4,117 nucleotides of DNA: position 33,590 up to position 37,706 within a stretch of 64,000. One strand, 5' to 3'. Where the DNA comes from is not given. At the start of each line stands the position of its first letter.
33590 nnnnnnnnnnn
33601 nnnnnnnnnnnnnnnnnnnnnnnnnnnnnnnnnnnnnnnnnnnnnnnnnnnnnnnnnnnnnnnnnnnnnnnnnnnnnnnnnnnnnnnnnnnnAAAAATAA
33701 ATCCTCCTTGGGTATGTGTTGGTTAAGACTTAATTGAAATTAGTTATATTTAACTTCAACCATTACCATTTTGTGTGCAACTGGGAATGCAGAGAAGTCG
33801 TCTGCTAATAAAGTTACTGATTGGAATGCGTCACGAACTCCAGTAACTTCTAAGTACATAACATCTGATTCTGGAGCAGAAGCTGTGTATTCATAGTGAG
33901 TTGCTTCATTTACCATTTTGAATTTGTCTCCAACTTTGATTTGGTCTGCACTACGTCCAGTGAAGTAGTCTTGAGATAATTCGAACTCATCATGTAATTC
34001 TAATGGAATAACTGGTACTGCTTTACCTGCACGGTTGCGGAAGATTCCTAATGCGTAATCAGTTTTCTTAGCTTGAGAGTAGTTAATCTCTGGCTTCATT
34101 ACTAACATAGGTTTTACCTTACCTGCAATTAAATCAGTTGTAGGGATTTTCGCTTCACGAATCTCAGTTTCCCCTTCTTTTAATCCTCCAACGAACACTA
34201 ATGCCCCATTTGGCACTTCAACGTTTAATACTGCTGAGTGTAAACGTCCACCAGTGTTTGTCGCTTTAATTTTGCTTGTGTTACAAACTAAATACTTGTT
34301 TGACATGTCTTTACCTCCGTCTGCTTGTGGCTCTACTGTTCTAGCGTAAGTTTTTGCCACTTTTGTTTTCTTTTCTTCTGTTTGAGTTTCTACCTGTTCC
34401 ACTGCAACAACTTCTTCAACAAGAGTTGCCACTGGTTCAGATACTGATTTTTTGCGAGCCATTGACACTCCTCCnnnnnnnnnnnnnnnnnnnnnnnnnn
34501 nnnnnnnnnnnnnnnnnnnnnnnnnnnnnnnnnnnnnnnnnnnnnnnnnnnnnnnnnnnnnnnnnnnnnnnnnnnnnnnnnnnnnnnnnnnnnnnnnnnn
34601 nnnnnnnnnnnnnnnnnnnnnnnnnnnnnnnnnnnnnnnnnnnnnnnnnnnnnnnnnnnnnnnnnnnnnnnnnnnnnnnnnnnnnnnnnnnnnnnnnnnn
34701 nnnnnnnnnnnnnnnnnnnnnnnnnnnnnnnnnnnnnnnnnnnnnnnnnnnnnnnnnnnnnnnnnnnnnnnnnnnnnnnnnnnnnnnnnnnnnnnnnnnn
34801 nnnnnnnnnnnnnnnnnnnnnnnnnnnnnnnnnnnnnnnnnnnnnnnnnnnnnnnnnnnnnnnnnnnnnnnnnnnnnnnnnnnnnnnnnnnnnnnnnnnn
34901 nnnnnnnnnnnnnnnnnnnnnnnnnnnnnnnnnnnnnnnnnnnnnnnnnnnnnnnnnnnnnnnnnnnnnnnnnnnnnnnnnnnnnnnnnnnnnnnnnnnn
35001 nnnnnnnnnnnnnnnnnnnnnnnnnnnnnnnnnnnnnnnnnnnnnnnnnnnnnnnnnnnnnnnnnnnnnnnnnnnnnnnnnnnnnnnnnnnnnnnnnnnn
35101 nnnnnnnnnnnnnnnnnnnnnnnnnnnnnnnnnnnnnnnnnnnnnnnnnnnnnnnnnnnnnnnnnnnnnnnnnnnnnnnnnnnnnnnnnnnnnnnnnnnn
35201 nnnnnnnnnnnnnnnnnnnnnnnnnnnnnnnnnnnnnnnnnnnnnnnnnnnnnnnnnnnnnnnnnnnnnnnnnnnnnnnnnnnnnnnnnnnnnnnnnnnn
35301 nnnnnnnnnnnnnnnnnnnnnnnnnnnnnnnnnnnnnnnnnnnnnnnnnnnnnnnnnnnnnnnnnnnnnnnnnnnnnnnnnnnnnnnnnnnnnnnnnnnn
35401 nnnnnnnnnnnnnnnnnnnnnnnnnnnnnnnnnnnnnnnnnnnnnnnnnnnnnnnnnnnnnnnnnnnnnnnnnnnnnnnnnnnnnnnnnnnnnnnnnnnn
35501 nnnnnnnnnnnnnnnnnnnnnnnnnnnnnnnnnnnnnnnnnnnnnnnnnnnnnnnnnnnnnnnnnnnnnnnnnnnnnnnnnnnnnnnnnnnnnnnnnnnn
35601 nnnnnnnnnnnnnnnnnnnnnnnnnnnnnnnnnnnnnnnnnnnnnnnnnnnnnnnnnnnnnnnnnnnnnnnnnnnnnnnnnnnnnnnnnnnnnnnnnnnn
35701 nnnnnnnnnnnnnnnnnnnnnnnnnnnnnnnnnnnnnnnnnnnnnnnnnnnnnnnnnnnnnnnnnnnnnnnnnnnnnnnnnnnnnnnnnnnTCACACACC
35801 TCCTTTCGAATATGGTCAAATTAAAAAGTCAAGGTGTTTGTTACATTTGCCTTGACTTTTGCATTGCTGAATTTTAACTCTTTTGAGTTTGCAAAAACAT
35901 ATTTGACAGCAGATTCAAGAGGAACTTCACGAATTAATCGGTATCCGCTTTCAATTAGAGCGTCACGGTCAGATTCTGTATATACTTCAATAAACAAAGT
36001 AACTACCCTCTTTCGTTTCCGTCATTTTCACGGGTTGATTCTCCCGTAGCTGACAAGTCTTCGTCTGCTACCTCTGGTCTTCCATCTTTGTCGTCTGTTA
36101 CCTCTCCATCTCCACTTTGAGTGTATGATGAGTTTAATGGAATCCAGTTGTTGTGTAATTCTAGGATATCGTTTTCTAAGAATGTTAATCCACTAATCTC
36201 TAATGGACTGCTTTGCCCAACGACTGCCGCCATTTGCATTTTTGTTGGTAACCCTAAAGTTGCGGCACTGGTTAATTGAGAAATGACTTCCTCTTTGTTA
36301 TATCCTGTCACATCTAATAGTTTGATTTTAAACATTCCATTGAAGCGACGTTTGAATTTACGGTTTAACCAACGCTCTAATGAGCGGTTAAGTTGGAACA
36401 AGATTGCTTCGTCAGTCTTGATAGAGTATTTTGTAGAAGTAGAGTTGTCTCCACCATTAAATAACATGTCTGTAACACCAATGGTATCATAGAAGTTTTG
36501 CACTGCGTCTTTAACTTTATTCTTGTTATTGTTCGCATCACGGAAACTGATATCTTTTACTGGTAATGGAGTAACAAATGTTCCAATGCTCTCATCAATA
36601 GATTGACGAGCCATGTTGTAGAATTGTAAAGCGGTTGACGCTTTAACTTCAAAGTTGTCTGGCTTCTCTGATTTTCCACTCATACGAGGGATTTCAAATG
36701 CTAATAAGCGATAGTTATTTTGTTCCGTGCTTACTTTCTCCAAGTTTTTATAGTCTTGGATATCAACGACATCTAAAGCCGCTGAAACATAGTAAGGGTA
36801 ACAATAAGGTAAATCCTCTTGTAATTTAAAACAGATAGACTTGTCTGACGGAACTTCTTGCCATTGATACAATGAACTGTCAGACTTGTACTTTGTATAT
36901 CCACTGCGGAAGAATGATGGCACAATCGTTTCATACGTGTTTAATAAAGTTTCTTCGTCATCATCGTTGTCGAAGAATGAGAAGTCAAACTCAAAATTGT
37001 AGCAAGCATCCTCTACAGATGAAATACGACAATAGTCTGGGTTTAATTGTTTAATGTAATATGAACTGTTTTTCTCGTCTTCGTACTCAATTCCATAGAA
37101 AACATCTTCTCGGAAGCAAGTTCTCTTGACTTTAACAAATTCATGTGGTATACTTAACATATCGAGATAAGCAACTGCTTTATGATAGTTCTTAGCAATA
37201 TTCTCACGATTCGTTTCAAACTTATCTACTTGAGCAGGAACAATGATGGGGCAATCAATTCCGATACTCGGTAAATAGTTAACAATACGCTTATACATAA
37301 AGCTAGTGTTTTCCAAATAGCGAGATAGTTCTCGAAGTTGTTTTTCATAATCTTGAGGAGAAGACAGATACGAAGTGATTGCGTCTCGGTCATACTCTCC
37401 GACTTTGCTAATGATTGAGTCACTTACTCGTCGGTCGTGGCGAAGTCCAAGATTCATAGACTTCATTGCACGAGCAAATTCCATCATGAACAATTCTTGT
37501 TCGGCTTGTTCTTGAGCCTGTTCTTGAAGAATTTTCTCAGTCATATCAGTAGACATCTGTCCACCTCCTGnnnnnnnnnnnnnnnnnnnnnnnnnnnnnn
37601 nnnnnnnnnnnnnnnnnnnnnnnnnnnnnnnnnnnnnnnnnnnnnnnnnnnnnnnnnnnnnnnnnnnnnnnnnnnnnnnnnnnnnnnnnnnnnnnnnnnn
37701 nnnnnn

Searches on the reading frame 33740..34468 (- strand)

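Call 16: search_protein_families(library=phrogs, proteins=[window:33740-34468:-], max_evalue=0.00001)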
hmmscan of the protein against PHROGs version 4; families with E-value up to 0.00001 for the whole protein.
window:33740-34468:- (242 aa): 1 family
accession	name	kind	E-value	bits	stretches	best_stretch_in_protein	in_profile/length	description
phrog_4147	-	unknown function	4.3e-10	40.5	1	61-190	6-130/166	-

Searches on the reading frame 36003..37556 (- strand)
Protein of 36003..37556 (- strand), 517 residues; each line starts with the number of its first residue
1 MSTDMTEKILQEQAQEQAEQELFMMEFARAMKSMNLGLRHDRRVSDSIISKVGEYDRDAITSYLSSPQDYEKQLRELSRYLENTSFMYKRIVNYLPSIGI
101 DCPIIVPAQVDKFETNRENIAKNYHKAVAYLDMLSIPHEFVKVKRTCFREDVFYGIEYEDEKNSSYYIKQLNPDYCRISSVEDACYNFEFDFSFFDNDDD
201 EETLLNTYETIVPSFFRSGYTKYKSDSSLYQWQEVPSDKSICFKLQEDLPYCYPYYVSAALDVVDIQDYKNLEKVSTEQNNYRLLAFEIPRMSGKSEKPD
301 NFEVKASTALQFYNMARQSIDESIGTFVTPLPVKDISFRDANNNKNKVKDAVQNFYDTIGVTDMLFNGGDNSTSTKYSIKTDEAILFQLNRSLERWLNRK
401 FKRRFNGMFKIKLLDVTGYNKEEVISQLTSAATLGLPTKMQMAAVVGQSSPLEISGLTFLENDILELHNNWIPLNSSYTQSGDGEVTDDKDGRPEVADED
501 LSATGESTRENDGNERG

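Call 17: search_protein_families(library=phrogs, proteins=[window:36003-37556:-], max_evalue=0.00001)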
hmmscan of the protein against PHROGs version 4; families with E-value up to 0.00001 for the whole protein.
window:36003-37556:- (517 aa): 1 family
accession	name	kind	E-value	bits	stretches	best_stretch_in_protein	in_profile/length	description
phrog_2739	-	head and packaging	3.5e-100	337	1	38-515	30-499/501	portal protein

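Call 22: search_dna_similar(query=window:36003-37556:-, collection=phages, mode=protein, max_rows=15)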
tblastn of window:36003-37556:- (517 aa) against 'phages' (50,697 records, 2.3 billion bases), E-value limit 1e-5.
Records with a match: 85; places in all: 85; records where one place covers at least 80% of the query: 76.
Best place of each record, by identity: <60% 85.
By first word of the organism name: Bacillus 36; Lactococcus 22; Enterococcus 7; Mammaliicoccus 4; Staphylococcus 4; Bacteriophage 2; Brevibacillus 2; Thomasclavelia 2; Clostridium 2; Alicyclobacillus 1; and 3 more.
By host as written in the record: Lactococcus lactis 17; Bacillus anthracis Sterne 10; Bacillus anthracis 7; Bacillus cereus 7; Enterococcus faecium 4; - 3; Brevibacillus laterosporus 2; Bacillus cohnii 2; and 24 more.
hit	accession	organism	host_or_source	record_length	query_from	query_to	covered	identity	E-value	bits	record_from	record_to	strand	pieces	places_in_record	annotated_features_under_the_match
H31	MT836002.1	Bacteriophage sp.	human fecal samples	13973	36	505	91%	36.0%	8e-73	257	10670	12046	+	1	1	record has no annotation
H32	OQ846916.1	Alicyclobacillus phage KKP_3916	Alicyclobacillus acidoterrestris strain ...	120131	52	515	90%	35.7%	1e-79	277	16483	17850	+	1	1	hypothetical protein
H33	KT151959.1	Brevibacillus phage Sundance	Brevibacillus laterosporus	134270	54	515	89%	35.0%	3e-63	229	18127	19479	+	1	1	putative structural protein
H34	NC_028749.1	Brevibacillus phage Sundance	Brevibacillus laterosporus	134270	54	515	89%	35.0%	3e-63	229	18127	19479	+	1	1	portal protein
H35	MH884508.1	Bacillus phage vB_BcoS-136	Bacillus cohnii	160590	57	512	88%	34.6%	3e-66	238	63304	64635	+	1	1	hypothetical protein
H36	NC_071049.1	Bacillus phage vB_BcoS-136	Bacillus cohnii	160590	57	512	88%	34.6%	3e-66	238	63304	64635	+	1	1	portal protein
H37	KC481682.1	Bacillus phage vB_BanS-Tsamsa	Bacillus anthracis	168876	57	512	88%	32.9%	1e-61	224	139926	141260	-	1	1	hypothetical protein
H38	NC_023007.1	Bacillus phage vB_BanS-Tsamsa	Bacillus anthracis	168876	57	512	88%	32.9%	1e-61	224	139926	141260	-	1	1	portal protein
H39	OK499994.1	Bacillus phage vB_BanS_Skywalker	Bacillus anthracis Sterne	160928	57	512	88%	32.9%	3e-61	223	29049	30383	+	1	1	portal protein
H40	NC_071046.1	Bacillus phage vB_BanS_Skywalker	Bacillus anthracis Sterne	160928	57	512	88%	32.9%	3e-61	223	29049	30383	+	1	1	portal protein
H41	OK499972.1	Bacillus phage vB_BanS_Chewbecca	Bacillus anthracis Sterne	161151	57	512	88%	32.9%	3e-61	223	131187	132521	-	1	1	hypothetical protein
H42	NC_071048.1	Bacillus phage vB_BanS_Chewbecca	Bacillus anthracis Sterne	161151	57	512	88%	32.9%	3e-61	223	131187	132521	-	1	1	portal protein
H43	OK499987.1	Bacillus phage vB_BanS_MrDarsey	Bacillus anthracis Sterne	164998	57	512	88%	32.9%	3e-61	223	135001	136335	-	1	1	portal protein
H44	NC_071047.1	Bacillus phage vB_BanS_MrDarsey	Bacillus anthracis Sterne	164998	57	512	88%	32.9%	3e-61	223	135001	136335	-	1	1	portal protein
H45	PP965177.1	Bacillus phage KoopaTroopa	Bacillus thuringiensis serovar kurstaki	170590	57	512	88%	32.9%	3e-61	223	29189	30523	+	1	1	portal protein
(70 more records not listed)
